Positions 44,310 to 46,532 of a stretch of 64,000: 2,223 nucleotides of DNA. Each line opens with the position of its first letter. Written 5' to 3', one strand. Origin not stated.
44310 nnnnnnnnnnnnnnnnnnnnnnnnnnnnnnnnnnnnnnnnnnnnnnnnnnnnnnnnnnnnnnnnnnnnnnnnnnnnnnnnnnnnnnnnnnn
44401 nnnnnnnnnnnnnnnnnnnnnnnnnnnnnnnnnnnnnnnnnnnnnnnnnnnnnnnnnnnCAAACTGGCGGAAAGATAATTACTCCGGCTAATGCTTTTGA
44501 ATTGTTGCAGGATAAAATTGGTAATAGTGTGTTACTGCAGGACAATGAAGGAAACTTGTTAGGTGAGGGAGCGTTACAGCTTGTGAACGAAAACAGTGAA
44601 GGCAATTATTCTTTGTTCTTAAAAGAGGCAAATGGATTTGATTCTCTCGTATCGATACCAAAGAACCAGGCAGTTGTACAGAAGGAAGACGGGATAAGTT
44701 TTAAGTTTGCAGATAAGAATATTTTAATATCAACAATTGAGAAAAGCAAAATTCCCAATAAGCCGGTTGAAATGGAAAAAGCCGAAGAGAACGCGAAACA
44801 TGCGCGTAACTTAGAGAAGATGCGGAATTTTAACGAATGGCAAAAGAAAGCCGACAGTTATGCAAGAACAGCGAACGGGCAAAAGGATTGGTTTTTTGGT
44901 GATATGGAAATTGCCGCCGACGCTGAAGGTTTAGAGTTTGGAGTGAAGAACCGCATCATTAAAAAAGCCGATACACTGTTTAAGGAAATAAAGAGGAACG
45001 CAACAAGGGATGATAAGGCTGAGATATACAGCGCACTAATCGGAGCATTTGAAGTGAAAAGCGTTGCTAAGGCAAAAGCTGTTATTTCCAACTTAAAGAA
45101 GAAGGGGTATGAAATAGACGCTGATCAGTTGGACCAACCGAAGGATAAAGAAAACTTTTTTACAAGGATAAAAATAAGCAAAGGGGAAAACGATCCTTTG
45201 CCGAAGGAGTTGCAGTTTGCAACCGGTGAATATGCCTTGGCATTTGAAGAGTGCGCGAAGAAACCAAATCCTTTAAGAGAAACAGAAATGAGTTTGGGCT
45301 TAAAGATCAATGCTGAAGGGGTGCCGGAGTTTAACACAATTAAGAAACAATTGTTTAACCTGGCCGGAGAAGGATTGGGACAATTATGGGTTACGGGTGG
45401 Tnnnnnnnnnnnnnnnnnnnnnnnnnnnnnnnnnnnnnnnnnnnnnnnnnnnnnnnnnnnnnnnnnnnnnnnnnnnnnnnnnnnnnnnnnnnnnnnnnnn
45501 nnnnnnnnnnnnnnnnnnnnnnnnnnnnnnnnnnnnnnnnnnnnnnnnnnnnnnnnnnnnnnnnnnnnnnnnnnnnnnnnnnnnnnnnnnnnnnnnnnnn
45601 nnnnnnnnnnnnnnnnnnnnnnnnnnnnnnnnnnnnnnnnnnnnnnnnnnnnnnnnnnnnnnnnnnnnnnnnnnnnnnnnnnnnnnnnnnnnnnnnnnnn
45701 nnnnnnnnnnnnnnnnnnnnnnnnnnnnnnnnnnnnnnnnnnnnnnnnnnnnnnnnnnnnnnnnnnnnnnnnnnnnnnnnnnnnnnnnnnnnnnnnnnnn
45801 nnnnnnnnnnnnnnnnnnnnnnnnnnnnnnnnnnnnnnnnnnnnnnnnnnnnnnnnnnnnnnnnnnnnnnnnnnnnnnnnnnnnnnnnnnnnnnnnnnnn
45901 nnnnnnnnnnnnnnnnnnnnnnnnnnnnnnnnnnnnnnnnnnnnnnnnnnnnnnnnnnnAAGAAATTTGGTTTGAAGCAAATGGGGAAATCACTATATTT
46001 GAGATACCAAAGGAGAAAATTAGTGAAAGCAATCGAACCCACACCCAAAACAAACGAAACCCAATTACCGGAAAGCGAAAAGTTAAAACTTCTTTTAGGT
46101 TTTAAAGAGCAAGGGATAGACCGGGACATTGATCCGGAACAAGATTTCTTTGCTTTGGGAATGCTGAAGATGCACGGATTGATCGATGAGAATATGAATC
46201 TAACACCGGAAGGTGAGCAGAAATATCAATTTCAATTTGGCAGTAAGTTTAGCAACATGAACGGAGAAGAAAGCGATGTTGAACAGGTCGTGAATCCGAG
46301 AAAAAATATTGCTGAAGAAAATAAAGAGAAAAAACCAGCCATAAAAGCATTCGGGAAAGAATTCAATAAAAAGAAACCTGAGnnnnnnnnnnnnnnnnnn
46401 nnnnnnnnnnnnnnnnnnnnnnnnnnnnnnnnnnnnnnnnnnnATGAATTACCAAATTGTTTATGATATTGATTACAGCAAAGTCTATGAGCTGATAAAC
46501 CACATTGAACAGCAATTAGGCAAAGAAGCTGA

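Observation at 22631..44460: A recurrent leader plus heptamer-encoded linker cassette delimits effector modules inside the polyvalent proteins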

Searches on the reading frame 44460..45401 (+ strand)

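Call 42: search_protein_families(library=pfam, proteins=[window:44460-45401:+], max_evalue=1)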
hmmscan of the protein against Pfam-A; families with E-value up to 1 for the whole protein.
window:44460-45401:+ (314 aa): 1 family
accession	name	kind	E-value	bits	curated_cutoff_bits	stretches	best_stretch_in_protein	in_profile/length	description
PF01451.26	LMWPc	-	0.09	13.4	23.2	1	170-221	15-64/144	Low molecular weight phosphotyrosine protein phosphatase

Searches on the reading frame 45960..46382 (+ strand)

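Call 42: search_protein_families(library=pfam, proteins=[window:45960-46382:+], max_evalue=1)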
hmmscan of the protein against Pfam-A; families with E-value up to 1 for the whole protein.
window:45960-46382:+ (141 aa): 1 family
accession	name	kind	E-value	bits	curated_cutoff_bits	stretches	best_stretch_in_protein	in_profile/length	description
PF22600.2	MTPAP-like_central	-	0.19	12.2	27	1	92-137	44-89/139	Poly(A) RNA polymerase, mitochondrial-like, central palm domain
